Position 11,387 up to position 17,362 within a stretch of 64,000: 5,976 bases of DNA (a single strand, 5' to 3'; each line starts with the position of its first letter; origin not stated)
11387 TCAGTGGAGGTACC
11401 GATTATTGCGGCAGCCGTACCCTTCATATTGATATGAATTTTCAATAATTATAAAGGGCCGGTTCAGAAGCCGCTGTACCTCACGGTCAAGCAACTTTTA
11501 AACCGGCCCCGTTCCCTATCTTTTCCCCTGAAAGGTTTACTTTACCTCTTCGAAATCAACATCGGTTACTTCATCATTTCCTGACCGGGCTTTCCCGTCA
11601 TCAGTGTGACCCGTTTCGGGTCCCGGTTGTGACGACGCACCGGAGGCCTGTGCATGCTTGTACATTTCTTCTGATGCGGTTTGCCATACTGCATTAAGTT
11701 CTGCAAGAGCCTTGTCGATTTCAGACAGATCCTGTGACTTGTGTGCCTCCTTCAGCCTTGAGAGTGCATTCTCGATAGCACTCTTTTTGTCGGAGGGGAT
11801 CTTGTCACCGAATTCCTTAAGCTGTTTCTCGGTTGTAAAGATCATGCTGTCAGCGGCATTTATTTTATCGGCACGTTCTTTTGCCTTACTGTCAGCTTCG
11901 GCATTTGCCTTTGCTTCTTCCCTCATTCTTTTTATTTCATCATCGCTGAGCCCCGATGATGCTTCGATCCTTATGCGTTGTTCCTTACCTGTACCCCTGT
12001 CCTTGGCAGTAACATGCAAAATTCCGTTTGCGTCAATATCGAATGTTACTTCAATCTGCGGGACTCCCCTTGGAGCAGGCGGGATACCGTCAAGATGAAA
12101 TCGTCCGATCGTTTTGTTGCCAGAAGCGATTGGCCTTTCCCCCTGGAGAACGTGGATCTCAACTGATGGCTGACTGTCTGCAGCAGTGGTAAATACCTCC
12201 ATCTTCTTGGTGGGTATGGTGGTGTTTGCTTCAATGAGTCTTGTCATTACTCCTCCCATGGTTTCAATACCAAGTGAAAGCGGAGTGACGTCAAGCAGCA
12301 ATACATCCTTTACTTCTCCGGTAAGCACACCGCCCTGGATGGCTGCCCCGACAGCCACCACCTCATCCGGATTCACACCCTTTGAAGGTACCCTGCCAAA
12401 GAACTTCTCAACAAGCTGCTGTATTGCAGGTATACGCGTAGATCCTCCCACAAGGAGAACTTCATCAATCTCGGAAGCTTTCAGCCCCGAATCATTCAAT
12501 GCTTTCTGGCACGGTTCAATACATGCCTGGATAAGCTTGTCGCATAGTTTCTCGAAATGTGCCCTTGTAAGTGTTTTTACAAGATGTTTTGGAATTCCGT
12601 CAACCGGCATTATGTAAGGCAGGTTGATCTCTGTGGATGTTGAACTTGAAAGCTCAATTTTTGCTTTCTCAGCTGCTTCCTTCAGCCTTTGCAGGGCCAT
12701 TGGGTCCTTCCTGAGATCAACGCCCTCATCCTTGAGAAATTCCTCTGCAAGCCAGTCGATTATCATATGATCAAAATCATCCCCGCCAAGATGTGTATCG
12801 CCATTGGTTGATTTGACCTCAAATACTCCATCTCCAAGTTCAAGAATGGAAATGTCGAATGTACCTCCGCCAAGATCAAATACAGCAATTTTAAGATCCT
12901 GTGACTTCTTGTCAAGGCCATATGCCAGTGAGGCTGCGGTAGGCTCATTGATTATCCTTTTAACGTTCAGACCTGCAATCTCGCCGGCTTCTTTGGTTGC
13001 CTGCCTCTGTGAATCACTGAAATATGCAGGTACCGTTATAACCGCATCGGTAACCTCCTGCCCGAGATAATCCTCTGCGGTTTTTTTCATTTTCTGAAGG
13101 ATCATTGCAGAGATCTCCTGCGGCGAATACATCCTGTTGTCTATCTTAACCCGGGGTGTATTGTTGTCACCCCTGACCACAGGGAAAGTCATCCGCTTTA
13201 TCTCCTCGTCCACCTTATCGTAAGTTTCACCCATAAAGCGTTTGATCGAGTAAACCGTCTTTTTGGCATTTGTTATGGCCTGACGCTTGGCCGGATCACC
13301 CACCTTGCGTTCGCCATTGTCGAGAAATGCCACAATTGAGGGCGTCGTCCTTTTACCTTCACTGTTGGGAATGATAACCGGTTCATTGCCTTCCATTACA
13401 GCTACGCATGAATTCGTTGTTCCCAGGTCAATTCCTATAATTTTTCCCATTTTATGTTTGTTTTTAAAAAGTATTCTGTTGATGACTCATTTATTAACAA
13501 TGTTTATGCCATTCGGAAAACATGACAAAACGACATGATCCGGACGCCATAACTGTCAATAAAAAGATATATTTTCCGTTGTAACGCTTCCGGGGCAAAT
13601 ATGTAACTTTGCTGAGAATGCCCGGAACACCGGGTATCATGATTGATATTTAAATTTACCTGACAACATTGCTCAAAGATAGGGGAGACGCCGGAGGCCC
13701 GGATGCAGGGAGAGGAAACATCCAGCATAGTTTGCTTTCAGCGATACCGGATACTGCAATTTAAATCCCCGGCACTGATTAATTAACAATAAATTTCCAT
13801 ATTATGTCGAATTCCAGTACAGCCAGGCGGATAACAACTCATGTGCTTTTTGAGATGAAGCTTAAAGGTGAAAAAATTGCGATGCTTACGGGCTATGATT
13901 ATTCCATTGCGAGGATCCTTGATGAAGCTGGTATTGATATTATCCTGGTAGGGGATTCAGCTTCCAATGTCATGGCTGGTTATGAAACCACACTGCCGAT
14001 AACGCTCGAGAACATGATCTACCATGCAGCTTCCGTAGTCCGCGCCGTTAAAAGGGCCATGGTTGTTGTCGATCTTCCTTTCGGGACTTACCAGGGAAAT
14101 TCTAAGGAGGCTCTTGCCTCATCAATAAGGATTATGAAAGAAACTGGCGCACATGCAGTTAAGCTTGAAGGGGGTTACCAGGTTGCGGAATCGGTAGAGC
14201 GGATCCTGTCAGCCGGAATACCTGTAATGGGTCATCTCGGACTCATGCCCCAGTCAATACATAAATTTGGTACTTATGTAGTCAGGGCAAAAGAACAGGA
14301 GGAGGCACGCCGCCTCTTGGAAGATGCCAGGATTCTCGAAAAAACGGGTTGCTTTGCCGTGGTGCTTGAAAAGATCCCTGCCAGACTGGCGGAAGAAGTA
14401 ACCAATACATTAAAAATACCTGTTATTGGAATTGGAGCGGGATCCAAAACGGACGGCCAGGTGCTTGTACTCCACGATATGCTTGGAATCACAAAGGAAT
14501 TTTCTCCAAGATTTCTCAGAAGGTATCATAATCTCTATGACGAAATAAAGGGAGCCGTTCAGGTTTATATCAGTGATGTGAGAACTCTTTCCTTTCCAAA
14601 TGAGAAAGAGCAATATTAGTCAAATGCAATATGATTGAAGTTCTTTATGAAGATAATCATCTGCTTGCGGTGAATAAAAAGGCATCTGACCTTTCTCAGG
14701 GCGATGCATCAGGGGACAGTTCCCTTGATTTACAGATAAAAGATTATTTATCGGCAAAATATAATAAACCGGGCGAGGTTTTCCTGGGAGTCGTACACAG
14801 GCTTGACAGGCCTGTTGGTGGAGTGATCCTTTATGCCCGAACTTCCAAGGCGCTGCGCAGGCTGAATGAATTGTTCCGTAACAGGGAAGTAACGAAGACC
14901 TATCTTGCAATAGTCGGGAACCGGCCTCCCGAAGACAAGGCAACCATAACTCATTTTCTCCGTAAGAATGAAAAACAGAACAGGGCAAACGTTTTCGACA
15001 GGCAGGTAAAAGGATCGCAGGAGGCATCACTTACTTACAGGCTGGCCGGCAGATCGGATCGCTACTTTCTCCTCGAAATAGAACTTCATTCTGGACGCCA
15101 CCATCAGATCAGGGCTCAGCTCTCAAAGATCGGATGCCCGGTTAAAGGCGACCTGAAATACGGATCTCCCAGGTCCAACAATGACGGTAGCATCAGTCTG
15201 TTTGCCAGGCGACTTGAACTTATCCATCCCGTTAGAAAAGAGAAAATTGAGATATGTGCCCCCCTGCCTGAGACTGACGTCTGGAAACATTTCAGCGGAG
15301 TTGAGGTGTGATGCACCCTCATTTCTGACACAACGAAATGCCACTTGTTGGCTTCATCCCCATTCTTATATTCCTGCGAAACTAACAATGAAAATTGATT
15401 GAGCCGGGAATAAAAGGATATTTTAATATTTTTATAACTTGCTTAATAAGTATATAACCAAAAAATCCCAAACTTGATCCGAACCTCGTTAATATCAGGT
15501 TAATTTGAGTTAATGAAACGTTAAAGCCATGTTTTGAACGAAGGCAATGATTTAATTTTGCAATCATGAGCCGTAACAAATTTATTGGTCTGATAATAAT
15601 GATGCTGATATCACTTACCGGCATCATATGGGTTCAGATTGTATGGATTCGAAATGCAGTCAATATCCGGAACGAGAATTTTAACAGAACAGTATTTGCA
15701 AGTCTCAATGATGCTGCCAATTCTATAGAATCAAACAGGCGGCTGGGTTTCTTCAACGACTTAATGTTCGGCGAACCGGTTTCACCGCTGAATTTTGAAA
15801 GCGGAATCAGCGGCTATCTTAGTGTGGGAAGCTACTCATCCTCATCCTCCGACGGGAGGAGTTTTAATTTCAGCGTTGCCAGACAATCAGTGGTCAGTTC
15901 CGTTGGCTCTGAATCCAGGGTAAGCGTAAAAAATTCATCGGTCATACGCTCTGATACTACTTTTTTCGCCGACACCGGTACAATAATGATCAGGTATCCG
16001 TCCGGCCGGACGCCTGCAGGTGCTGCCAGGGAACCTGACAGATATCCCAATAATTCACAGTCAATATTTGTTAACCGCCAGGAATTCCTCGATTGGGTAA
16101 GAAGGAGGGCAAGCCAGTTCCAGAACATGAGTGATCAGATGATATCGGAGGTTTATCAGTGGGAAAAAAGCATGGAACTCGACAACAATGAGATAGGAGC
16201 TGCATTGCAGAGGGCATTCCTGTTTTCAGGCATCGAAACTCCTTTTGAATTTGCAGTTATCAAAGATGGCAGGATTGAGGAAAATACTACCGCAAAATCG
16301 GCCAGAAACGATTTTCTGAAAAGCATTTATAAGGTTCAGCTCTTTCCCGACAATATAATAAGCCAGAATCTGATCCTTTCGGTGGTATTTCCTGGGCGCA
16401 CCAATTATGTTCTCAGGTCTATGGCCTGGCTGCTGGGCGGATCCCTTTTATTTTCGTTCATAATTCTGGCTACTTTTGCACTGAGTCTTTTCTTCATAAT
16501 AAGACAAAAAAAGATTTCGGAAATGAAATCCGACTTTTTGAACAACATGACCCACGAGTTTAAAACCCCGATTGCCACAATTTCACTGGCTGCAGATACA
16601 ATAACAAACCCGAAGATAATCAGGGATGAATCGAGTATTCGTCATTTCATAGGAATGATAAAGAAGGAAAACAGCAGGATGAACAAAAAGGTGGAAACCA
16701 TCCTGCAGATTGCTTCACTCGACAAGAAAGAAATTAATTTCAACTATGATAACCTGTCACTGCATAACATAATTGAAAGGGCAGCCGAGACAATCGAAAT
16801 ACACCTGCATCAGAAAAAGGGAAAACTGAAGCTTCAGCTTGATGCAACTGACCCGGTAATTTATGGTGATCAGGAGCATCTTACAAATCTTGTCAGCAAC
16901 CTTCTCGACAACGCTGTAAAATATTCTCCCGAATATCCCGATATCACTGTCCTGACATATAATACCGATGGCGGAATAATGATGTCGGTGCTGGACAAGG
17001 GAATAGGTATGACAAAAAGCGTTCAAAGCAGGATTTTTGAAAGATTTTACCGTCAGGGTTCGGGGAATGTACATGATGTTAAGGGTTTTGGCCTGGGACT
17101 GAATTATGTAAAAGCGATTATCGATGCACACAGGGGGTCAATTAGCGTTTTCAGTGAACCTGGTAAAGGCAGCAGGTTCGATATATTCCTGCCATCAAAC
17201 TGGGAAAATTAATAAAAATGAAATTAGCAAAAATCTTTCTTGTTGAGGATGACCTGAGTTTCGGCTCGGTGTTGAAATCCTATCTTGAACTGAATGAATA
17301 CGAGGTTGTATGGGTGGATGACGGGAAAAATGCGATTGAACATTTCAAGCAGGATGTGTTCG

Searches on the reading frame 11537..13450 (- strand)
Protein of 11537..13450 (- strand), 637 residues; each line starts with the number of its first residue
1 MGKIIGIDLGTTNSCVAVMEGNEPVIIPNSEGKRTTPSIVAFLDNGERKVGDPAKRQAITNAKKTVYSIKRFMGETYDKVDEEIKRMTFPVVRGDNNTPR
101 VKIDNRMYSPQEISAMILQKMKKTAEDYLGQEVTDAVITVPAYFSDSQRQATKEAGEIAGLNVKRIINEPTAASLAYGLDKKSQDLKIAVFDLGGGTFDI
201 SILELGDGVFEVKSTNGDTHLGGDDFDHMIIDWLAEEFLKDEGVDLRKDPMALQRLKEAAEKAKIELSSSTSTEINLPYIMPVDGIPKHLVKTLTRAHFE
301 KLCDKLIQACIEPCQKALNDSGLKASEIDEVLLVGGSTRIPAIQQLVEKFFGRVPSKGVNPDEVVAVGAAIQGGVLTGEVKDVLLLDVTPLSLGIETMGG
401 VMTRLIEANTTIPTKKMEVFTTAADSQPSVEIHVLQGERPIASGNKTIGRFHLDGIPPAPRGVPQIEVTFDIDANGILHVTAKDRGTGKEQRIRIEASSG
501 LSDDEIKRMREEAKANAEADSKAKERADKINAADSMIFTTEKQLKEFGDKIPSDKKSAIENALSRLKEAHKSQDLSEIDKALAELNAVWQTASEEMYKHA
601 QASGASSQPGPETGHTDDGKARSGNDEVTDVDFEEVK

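Call 17: search_protein_families(library=pfam, proteins=[window:11537-13450:-])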
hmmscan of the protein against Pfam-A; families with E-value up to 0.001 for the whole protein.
window:11537-13450:- (637 aa): 3 families
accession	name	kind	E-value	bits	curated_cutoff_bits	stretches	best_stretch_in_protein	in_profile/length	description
PF00012.26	HSP70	-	3.9e-262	871.3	20.6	1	4-598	1-599/599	Hsp70 protein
PF06723.19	MreB_Mbl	-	4.3e-16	59.1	27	1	115-370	76-316/327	MreB/Mbl protein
PF14450.12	FtsA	-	5.8e-06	27.1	31.8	0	190-353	2-105/127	Cell division protein FtsA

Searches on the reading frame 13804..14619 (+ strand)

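Call 17: search_protein_families(library=pfam, proteins=[window:13804-14619:+])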
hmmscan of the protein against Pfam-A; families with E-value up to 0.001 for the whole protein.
window:13804-14619:+ (271 aa): 2 families
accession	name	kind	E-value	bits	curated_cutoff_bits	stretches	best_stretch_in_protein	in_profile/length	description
PF02548.21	Pantoate_transf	-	1.7e-112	375.5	28.7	1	9-267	1-259/259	Ketopantoate hydroxymethyltransferase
PF13714.12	PEP_mutase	-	3.3e-07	30.5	31.5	1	19-124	5-107/240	Phosphoenolpyruvate phosphomutase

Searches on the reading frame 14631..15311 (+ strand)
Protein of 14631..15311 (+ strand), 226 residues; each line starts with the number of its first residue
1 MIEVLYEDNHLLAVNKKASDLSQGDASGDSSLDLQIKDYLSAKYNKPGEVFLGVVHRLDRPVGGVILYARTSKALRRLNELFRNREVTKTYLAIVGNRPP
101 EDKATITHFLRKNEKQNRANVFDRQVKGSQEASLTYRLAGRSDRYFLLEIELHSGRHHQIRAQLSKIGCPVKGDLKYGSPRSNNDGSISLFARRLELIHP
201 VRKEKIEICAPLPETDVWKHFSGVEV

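Call 17: search_protein_families(library=pfam, proteins=[window:14631-15311:+])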
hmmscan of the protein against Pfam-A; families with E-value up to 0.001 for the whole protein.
window:14631-15311:+ (226 aa): 1 family
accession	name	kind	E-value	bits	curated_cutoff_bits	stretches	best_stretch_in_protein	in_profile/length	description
PF00849.27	PseudoU_synth_2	-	1.4e-30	107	26.8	1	10-165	1-151/152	RNA pseudouridylate synthase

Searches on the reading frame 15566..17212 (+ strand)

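Call 17: search_protein_families(library=pfam, proteins=[window:15566-17212:+])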
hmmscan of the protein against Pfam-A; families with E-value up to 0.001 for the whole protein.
window:15566-17212:+ (548 aa): 2 families
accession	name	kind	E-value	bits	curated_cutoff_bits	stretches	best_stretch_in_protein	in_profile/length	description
PF02518.31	HATPase_c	-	6.5e-26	91.4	26.4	1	434-544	1-109/111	Histidine kinase-, DNA gyrase B-, and HSP90-like ATPase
PF00512.31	HisKA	-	6.2e-12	45.8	26.9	1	320-386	1-64/66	His Kinase A (phospho-acceptor) domain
